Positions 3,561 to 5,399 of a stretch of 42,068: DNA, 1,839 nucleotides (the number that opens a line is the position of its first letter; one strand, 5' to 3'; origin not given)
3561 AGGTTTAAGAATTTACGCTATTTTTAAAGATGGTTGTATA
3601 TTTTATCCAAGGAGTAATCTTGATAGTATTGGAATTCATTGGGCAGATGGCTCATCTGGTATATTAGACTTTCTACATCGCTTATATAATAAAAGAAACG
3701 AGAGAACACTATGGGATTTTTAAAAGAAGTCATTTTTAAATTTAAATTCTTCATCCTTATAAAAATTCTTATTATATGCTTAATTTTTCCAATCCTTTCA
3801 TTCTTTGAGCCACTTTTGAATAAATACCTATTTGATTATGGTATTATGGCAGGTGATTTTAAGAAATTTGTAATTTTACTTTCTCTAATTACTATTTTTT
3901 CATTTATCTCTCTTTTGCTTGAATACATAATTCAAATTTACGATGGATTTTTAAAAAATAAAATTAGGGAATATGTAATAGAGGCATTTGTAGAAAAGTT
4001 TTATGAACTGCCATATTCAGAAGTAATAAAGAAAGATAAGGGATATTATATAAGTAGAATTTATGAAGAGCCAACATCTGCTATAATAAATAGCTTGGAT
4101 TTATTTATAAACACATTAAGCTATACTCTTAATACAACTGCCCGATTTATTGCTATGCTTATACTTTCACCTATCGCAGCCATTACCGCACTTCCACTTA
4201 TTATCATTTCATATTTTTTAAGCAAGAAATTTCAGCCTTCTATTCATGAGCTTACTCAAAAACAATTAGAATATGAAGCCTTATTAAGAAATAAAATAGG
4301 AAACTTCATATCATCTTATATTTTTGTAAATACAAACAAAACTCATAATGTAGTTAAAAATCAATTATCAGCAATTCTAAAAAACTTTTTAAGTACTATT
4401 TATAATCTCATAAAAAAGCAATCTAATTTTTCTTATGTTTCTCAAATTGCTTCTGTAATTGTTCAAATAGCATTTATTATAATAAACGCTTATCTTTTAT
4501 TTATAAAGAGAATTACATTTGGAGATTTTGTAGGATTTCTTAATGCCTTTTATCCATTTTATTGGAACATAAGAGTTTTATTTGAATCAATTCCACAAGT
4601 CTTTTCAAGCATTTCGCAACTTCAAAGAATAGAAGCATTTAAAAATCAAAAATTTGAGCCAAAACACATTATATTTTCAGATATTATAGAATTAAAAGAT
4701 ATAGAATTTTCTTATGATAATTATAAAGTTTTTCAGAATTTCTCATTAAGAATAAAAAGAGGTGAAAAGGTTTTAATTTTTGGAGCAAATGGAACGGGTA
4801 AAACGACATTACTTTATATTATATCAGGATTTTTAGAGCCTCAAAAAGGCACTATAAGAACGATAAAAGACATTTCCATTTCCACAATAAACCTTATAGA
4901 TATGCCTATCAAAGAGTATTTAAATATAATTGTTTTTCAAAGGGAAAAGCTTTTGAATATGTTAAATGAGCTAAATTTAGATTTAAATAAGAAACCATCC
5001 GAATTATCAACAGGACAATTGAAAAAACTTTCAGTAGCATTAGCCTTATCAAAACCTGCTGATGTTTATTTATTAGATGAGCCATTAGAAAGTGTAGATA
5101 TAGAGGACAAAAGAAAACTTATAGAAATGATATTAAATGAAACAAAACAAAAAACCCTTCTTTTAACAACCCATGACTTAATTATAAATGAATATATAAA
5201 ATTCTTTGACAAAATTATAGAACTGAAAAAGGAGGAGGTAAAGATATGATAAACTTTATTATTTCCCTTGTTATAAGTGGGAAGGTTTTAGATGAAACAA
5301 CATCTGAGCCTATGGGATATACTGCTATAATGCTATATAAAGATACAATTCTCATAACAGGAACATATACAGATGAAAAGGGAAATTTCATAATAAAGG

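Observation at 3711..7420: Lanthipeptide ABC exporter translationally coupled to a CarboxypepD_reg/plug/beta-barrel outer-membrane protein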

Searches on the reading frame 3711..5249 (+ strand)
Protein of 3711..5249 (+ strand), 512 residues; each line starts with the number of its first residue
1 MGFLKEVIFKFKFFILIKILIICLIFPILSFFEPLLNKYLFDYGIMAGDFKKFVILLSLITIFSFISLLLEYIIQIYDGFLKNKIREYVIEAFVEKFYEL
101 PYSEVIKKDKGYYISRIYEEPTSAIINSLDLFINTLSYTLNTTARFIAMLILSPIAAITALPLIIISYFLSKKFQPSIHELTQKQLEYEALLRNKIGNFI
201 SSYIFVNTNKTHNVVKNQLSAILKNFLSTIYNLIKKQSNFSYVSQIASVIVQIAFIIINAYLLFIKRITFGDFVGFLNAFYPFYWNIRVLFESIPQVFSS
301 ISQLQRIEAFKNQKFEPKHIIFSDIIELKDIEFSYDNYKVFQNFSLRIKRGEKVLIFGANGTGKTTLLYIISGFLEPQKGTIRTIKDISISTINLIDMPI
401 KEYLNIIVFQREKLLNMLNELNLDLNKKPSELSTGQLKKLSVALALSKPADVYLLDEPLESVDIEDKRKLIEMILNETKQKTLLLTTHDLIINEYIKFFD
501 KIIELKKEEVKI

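Call 5: search_protein_families(library=pfam, proteins=[window:3711-5249:+], max_evalue=0.01)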
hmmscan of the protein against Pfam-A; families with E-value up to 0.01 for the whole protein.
window:3711-5249:+ (512 aa): 8 families
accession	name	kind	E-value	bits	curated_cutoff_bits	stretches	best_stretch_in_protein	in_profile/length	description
PF00005.33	ABC_tran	-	6.9e-20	72.5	25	1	342-459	2-136/137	ABC transporter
PF13304.12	AAA_21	-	5.7e-09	36.9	27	1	403-491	210-301/304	AAA domain, putative AbiEii toxin, Type IV TA system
PF02463.25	SMC_N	-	3e-05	24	40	1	403-506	112-212/220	RecF/RecN/SMC N terminal domain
PF13555.12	AAA_29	-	0.00028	21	27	1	337-379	8-50/61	P-loop containing region of AAA domain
PF13476.12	AAA_23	-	0.00029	22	27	1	336-502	5-141/201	AAA domain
PF00664.28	ABC_membrane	-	0.00041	20.6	28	1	27-278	12-265/274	ABC transporter transmembrane region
PF00437.27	T2SSE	-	0.00049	19.3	24.9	1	332-387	125-178/370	Type II/IV secretion system protein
PF20720.3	nSTAND3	-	0.0074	16.4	27.2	0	348-377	14-43/155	Novel STAND NTPase 3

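Call 6: search_protein_families(library=ncbifam, proteins=[window:3711-5249:+], max_evalue=0.01)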
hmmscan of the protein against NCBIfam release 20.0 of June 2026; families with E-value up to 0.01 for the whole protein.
window:3711-5249:+ (512 aa): 184 families (the best 25 are shown)
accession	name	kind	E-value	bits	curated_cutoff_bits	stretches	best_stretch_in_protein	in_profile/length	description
NF045998.1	cleave_ABC_plasm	equivalog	2.9e-39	134.9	500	2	8-397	148-538/673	Mbov_0121 family peptidase domain-containing ABC transporter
TIGR03375.1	type_I_sec_LssB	subfamily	7.4e-30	103.8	693.1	2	154-397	288-538/696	type I secretion system permease/ATPase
NF000355.4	ribo_prot_ABC_F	equivalog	9.5e-29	100.6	380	1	313-496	301-492/499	ribosomal protection-like ABC-F family protein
TIGR02868.1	CydC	equivalog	7.3e-27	94.2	329.05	2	326-393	335-402/530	thiol reductant ABC exporter subunit CydC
NF000167.2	ABCF_Lsa_all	exception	2.3e-26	92.8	750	1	304-504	288-491/492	Lsa family ABC-F type ribosomal protection protein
TIGR02203.1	MsbA_lipidA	equivalog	8.5e-26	90.6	602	2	29-396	30-403/572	lipid A export permease/ATP-binding protein MsbA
TIGR02857.1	CydD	equivalog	2.1e-25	89.7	435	2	302-392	302-388/529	thiol reductant ABC exporter subunit CydD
NF008364.0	PRK11160.1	equivalog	3.8e-24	85.2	630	2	412-509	456-551/575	heme ABC transporter ATP-binding protein/permease CydC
NF009945.0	PRK13409.1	equivalog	6e-23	81.4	469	1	321-497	337-522/592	ribosome biogenesis/translation initiation ATPase RLI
NF047565.1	PSM_export_PmtA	equivalog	2.1e-22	79.7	350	2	409-511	105-207/282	phenol-soluble modulin export ABC transporter ATP-binding protein PmtA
TIGR03797.1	NHLM_micro_ABC2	equivalog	8e-22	77.5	709.4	1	16-382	138-510/686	NHLP bacteriocin export ABC transporter permease/ATPase subunit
TIGR03796.1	NHLM_micro_ABC1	equivalog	9.8e-22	76.9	853.3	1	17-383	157-537/710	NHLP family bacteriocin export ABC transporter peptidase/permease/ATPase subunit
NF040873.1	AztA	equivalog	1.1e-21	77.3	220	2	412-490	98-179/191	zinc ABC transporter ATP-binding protein AztA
NF000171.1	ABCF_producer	exception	1.1e-21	76.9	800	2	345-492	369-523/541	TlrC/CarA/OleB/SrmB family ABC-F type ribosomal protection protein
TIGR01277.1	thiQ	equivalog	4.9e-21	75.3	245.05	2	327-399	2-71/213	thiamine ABC transporter ATP-binding protein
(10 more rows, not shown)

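Call 50: search_solved_structures(query=window:3711-5246:+, max_evalue=1e-10)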
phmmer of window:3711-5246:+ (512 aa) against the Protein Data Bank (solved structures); distinct sequences matched with E-value up to 1e-10: 212 (the best 60 are shown).
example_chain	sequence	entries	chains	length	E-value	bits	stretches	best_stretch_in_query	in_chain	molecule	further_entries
6ha8_V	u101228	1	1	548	6.7e-26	94.4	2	323-492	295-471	Nucleotide-binding protein ExpZ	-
3j15_B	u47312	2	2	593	8.1e-25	90.9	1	311-502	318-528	ABC transporter ATP-binding protein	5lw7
3bk7_A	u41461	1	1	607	9.1e-25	90.7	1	311-502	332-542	ABC transporter ATP-binding protein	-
3ozx_A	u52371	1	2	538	1e-24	90.5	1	347-509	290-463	RNase L inhibitor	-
9njf_Y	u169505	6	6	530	3.1e-24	89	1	314-507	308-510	Probable ATP-binding protein YbiT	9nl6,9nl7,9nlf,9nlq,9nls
6tmf_d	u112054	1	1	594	3.5e-24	88.8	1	347-509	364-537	ATPase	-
5yv5_A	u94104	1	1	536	2.5e-23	86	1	347-497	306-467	ATPase RIL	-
1yqt_A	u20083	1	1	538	3.1e-23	85.6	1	347-497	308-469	RNase l inhibitor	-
8zpx_B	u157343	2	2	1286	6.1e-23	84.7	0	323-383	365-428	ABC transporter B family member 1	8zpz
9juj_A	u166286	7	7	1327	7.3e-23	84.4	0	323-383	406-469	ABC transporter B family member 1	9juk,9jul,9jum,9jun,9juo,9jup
8buu_9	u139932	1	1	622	1.1e-22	83.9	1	325-507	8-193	ExpZ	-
7niu_A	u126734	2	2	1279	2.7e-22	82.6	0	158-383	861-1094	Isoform 2 of Phosphatidylcholine translocator ABCB4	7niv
7nhk_0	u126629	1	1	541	3e-22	82.4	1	305-506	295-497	ABC-F type ribosomal protection protein Lsa(A)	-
8zq4_B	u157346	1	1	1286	4e-22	82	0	323-383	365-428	ABC transporter B family member 1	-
6ujw_A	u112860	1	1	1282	4.4e-22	81.8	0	231-383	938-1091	ATP-dependent translocase ABCB1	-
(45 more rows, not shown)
